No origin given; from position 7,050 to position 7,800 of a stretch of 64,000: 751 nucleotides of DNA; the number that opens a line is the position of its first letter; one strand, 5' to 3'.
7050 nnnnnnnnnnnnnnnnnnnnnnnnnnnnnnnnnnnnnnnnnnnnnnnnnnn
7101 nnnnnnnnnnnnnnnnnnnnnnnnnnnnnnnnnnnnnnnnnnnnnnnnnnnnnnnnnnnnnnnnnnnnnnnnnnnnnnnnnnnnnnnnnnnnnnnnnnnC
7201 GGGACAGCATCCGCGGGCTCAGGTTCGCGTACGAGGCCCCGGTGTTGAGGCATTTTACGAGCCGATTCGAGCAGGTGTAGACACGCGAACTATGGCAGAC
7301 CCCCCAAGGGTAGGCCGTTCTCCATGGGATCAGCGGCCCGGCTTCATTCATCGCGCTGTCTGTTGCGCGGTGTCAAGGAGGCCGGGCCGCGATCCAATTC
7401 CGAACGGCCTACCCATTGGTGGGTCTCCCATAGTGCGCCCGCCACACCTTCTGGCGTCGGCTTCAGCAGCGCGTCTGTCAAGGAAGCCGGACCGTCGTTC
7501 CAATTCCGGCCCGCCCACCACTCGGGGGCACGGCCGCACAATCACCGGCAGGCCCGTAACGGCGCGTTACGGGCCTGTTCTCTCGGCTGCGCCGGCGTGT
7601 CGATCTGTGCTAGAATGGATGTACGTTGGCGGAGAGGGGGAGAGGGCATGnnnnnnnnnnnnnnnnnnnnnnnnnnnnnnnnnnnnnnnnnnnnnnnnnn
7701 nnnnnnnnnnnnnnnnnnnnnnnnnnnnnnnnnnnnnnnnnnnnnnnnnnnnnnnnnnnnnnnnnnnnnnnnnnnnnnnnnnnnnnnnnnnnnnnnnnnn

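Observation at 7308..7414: A roughly 100-nt structured intergenic element immediately 3' of tnaA, with a homolog elsewhere in the window whose paired regions show compensatory base changes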

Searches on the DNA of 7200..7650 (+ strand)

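Call 4: search_rna_families(source=window, start=7200, end=7650, threshold=evalue, max_evalue=10, show_alignments=3)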
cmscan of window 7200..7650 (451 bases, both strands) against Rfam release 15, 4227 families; matches with E-value up to 10: 2.
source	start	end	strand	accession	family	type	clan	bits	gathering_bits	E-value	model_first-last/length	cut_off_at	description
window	7332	7389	-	RF01519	CC0196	Gene; sRNA;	-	12.3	35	3.6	33-58/58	no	Caulobacter sRNA CC0196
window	7548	7579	-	RF01670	P17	Gene; sRNA;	-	9.1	45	6.1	251-282/282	no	Pseudomonas sRNA P17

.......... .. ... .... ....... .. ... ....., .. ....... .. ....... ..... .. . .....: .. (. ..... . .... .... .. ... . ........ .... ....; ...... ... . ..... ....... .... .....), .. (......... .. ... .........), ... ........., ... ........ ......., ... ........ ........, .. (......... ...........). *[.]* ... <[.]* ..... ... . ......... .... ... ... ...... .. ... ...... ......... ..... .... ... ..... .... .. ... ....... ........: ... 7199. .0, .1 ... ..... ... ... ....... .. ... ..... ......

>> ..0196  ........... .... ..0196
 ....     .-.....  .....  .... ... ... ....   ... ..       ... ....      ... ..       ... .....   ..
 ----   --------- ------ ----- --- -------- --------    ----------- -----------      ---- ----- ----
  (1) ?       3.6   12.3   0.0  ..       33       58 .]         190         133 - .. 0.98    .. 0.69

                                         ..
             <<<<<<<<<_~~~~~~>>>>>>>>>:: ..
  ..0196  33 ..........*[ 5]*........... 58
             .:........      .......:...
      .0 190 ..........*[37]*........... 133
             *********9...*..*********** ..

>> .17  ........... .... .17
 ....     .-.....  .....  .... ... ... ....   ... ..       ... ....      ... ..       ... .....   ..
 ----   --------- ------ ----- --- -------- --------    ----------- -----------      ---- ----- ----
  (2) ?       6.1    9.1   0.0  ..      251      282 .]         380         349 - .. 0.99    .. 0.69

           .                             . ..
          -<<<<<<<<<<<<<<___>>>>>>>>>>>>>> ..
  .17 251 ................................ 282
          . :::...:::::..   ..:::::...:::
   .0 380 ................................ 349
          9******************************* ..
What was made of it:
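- On Any Rfam 15 family: Region 7200-7650 at E<=10 gives two chance hits, at 12.3 and 9.1 bits (call 4).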

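Call 59: build_rna_model(alignment_id=A3, structure=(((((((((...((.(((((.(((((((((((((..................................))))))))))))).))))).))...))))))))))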
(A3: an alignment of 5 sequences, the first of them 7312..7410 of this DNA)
Model R1 built from alignment A3 (5 sequences, 102 columns); structure: as given.
model positions 87; base pairs 29; branch points 0; effective number of sequences 1.52; information 0.655 bits per position. Calibrated on 0.2 Mb of random sequence (short: E-values are rough).
structure used (alignment columns):
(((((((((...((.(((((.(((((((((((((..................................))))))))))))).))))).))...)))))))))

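Call 60: search_with_rna_model(model_id=R1, source=window, filters=off, max_evalue=10, show_alignments=4)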
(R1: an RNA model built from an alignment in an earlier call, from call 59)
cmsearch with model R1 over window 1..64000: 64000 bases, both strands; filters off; matches with E-value up to 10: 55.
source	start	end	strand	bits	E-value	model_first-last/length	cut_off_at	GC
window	7312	7410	+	92.9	3.3e-24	1-87/87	no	0.65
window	37680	37781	+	78.2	6.3e-20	1-87/87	no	0.64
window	7312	7410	-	52.4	1.8e-12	1-87/87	no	0.65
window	37680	37781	-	42.3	1.5e-09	1-87/87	no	0.64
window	10524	10575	-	15.6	0.081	1-87/87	no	0.71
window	31037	31064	+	14.8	0.14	1-87/87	no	0.75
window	31037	31064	-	13.3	0.37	1-87/87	no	0.75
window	15304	15330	+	13.1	0.43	1-87/87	no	0.7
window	30894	30921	+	12.7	0.55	1-87/87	no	0.71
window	51815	51836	+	12.6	0.6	1-87/87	no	0.82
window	33821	33845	+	12.4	0.69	1-87/87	no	0.72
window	15303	15331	-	12.1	0.82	1-87/87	no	0.66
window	5575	5606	+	11.6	1.2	18-70/87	no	0.78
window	5575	5606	-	11.6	1.2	18-70/87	no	0.78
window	1375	1438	+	11.6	1.2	1-87/87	no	0.67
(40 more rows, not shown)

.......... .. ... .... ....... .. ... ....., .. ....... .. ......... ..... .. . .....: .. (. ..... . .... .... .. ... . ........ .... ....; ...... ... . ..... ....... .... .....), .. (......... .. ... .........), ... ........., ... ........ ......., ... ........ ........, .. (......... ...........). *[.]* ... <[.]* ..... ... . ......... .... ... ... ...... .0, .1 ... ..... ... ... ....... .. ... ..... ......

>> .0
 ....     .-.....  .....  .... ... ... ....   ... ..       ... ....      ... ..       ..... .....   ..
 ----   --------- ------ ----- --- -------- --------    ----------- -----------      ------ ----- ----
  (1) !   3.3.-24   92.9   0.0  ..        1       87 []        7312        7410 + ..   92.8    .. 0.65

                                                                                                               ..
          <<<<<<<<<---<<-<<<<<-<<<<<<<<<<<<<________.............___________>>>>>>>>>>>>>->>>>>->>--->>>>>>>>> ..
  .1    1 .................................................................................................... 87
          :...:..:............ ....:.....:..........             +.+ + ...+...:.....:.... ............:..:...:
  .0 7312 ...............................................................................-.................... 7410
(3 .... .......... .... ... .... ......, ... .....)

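Call 61: search_with_rna_model(model_id=R1, sources=[L078, L079, L081, L095, L096, L097, L099, L085], filters=off, max_evalue=10)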
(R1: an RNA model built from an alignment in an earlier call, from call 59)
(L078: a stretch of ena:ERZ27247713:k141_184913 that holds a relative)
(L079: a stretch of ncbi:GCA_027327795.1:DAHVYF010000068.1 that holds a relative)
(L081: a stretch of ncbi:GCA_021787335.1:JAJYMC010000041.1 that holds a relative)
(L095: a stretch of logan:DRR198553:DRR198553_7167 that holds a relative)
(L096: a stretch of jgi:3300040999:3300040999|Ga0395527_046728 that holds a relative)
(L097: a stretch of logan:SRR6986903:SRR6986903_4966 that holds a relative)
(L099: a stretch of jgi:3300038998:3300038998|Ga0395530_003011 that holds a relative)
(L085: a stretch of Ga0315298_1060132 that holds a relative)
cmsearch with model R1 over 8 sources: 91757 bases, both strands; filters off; matches with E-value up to 10: 77.
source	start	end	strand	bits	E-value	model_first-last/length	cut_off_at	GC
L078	9680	9761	+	96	6.1e-25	1-87/87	no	0.51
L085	1551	1632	+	87.3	2.1e-22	1-87/87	no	0.49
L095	11456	11539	+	84.8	1.1e-21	1-87/87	no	0.57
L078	9680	9761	-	58.5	4.5e-14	1-87/87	no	0.51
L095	11456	11539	-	50.3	1e-11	1-87/87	no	0.57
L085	1551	1632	-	49.5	1.8e-11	1-87/87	no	0.49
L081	13843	13890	+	15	0.17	1-87/87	no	0.67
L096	1572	1687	+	14.4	0.25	1-87/87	no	0.71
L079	11184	11225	+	13.9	0.37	1-87/87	no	0.74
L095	9669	9722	-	12.6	0.84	1-87/87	no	0.74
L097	1615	1651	-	12.6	0.86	20-68/87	no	0.76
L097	1615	1651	+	12.4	0.97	20-68/87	no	0.76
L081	6503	6537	-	12.3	1.1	1-87/87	no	0.69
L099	5235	5271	-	12.2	1.1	17-71/87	no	0.68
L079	2062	2131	+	11.9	1.3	1-87/87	no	0.74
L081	12517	12538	+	11.9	1.3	1-87/87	no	0.86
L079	14603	14654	+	11.9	1.4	1-87/87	no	0.75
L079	5692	5741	-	11.8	1.4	1-87/87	no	0.78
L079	8981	9050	-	11.8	1.5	1-87/87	no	0.69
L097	4814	4833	+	11.7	1.5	1-87/87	no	0.75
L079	21076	21097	-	11.7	1.6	1-87/87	no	0.86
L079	1712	1755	+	11.6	1.6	1-87/87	no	0.68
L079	12716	12800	+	11.6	1.7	1-87/87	no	0.66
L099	5069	5150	-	11.5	1.8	1-87/87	no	0.66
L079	21076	21097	+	11.4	1.9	1-87/87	no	0.86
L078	4913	4941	+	11.3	2.1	1-87/87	no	0.69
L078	11301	11328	-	11.2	2.1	1-87/87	no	0.82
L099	5235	5271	+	11.2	2.2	17-71/87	no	0.68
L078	15658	15737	+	11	2.5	1-87/87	no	0.7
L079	5097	5132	-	10.9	2.6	1-87/87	no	0.75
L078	5143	5264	-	10.9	2.7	1-87/87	no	0.61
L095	5521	5558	+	10.9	2.7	1-87/87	no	0.76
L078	15658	15737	-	10.9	2.7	1-87/87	no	0.7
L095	9685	9706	+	10.8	2.9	1-87/87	no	0.86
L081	9789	9865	+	10.7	3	1-87/87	no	0.68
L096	1598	1662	-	10.7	3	1-87/87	no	0.66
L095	4932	4970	-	10.7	3.1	1-87/87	no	0.62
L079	18975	19007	+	10.7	3.1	1-87/87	no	0.79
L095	5209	5234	-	10.6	3.1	1-87/87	no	0.77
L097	1283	1387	-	10.6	3.2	1-87/87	no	0.66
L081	10465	10544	-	10.6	3.3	1-87/87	no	0.65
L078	910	938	-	10.6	3.3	1-87/87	no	0.72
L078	11301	11328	+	10.6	3.3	1-87/87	no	0.82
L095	4001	4035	-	10.6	3.3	1-87/87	no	0.77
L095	6255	6306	-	10.5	3.4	1-87/87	no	0.71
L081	3933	3964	-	10.4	3.7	1-87/87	no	0.78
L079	6355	6388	-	10.4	3.7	1-87/87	no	0.76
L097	4814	4833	-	10.3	3.9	1-87/87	no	0.75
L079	17827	17863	+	10.3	4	1-87/87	no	0.76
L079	19407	19435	-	10.3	4.1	1-87/87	no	0.79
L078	898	953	+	10.2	4.2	1-87/87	no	0.7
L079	8773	8794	+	10.2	4.2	1-87/87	no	0.86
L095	5501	5578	-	10.2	4.4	1-87/87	no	0.6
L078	5030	5103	-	10.1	4.4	1-87/87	no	0.58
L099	8293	8326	+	10.1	4.5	1-87/87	no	0.53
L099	8293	8326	-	9.9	5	1-87/87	no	0.53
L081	562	585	+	9.9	5.1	1-87/87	no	0.54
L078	12338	12389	-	9.9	5.2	1-87/87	no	0.75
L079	18511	18579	+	9.8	5.7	1-87/87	no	0.74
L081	16343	16383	-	9.8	5.7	1-87/87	no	0.63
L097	2581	2632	-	9.7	5.8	1-87/87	no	0.75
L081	1542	1594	+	9.7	5.9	1-87/87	no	0.79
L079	3174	3206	-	9.5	6.8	1-87/87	no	0.79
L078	8509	8537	-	9.5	6.8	1-87/87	no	0.9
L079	1285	1308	+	9.5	6.8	1-87/87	no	0.79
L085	2562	2616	+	9.4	7.3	1-87/87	no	0.8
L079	19411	19431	+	9.4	7.4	1-87/87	no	0.81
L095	632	668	+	9.4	7.4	1-87/87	no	0.65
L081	17603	17642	+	9.4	7.4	1-87/87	no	0.75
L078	322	355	-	9.3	7.8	1-87/87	no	0.56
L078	4392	4422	-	9.2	8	1-87/87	no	0.81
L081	1300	1350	+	9.2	8.5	1-87/87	no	0.71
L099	4420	4498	+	9.1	8.7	1-87/87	no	0.66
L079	14189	14210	+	9.1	9.1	1-87/87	no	0.73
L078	4913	4941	-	9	9.5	1-87/87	no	0.69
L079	3079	3143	-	9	9.6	1-87/87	no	0.72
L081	272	294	-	8.9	10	1-87/87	no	0.57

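Call 79: search_with_rna_model(model_id=R1, sources=[L102, L103, L109, L111, L112, L113, L098, L090], filters=off, max_evalue=0.1)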
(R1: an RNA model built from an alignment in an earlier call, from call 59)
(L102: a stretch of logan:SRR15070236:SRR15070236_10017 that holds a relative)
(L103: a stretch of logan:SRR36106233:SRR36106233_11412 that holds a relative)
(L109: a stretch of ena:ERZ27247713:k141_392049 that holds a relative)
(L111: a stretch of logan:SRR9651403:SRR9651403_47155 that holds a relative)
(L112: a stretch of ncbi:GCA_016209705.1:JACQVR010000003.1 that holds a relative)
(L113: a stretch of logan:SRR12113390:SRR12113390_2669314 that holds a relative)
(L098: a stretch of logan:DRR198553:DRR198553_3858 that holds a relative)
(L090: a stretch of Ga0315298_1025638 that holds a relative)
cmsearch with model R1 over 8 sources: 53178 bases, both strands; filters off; matches with E-value up to 0.1: 8.
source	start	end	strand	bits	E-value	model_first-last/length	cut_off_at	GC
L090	3695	3776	-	96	3.5e-25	1-87/87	no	0.51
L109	3954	4035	+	87.3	1.2e-22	1-87/87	no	0.49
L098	1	68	+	71.1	5.8e-18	8-80/87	no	0.49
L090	3695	3776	+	58.5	2.6e-14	1-87/87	no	0.51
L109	3954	4035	-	49.5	1e-11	1-87/87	no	0.49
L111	1548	1603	+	49.5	1.1e-11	14-74/87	no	0.46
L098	6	63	-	40.2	5.2e-09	13-75/87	no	0.47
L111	1550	1601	-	34.6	2.1e-07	16-72/87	no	0.48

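Call 92: search_dna_similar(query=window:7296-7426:+, collection=plasmids, mode=distant, max_evalue=0.01, max_rows=10)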
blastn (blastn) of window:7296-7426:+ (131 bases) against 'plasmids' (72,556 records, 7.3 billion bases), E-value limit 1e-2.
No match.
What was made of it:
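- Tried and rejected: BLAST against plasmids found nothing (call 92).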
